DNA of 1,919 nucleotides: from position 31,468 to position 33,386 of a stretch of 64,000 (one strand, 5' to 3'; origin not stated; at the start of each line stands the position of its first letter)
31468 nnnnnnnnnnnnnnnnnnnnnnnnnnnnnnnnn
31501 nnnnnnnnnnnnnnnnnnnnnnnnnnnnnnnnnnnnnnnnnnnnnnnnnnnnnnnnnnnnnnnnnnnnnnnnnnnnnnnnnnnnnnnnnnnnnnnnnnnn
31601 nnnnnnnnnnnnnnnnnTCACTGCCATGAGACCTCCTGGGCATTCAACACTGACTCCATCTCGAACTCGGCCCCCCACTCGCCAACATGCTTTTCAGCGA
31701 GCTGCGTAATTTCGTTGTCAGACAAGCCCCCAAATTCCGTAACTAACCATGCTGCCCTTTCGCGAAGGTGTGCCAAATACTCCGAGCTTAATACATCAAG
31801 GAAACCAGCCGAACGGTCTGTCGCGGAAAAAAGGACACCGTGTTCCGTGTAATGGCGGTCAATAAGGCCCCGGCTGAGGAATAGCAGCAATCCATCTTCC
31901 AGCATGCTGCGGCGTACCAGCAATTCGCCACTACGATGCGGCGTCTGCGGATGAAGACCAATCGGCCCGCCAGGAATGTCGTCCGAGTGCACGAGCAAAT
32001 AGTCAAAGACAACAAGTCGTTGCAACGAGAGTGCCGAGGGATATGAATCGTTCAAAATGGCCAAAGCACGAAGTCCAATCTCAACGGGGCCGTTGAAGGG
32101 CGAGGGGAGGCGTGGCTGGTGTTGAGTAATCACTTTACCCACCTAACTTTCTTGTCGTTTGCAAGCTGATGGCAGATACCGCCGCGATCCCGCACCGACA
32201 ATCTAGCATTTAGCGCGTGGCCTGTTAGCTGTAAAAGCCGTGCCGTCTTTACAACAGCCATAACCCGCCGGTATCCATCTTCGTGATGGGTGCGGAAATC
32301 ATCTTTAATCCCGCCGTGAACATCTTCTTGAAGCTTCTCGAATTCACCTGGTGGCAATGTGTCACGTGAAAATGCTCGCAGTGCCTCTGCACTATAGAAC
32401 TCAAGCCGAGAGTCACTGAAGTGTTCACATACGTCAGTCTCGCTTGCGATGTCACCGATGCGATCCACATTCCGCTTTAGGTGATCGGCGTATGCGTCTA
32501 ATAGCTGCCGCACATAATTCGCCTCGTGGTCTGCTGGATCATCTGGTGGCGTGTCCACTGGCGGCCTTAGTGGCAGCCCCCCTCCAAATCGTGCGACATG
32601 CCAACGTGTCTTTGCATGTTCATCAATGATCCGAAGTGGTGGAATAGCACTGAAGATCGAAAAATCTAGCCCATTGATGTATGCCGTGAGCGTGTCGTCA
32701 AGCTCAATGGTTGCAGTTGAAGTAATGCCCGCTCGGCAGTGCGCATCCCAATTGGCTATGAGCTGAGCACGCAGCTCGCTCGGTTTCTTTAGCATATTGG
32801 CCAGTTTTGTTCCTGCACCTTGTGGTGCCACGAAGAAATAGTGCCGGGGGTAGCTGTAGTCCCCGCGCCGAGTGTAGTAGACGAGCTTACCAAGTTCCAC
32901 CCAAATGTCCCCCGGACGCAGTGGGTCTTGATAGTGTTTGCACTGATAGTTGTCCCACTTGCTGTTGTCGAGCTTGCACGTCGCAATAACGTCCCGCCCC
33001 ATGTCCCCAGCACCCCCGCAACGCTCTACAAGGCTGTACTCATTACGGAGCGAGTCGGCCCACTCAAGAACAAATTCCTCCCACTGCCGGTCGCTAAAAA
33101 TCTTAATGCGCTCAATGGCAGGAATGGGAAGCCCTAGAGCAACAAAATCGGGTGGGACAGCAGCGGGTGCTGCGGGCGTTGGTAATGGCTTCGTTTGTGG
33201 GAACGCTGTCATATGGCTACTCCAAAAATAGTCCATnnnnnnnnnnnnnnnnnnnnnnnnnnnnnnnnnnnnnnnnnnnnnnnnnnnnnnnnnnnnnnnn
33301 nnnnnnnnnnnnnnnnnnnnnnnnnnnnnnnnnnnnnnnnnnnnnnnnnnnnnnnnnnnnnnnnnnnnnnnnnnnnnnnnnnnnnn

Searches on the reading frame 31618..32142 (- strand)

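Call 30: search_protein_families(library=pfam, proteins=[window:31618-32142:-], max_evalue=0.0001)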
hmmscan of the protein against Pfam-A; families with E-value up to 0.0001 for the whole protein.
window:31618-32142:- (174 aa): 1 family
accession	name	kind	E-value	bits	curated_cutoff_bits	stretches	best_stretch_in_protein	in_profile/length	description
PF20288.3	MC2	-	1.8e-48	164.5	26.9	1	15-159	1-145/145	ABC-three component (ABC-3C) system Middle Component 2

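Call 84: search_protein_families(library=padloc, proteins=[window:31618-32142:-], max_evalue=0.00001)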
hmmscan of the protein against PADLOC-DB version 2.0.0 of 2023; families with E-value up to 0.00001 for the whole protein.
window:31618-32142:- (174 aa): 3 families
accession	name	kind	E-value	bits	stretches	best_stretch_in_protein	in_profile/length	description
PDLC03871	LmuC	-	5.5e-53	177.2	1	8-161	4-155/156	-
PDLC03875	LmuC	-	2e-15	55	1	15-153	4-142/149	-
PDLC03869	LmuC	-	4.1e-08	31.1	1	74-151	85-162/168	-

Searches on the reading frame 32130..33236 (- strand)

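Call 30: search_protein_families(library=pfam, proteins=[window:32130-33236:-], max_evalue=0.0001)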
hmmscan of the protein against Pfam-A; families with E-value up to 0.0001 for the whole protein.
window:32130-33236:- (368 aa): 1 family
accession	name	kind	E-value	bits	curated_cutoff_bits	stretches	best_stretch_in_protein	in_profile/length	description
PF20282.3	CTD6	-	2.4e-41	141.6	26.4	1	238-366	1-130/130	C-terminal domain 6 of the ABC-three component (ABC-3C) systems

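Call 84: search_protein_families(library=padloc, proteins=[window:32130-33236:-], max_evalue=0.00001)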
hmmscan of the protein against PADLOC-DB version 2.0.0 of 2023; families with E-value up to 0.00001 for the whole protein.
window:32130-33236:- (368 aa): 3 families
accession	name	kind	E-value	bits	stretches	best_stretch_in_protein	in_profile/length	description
PDLC03852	LmuA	-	9.2e-121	401.9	1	34-368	6-334/336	-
PDLC03857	LmuA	-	2.5e-32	110.9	1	225-368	175-324/327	-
PDLC03851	LmuA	-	1.6e-06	26.2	1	268-368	219-325/343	-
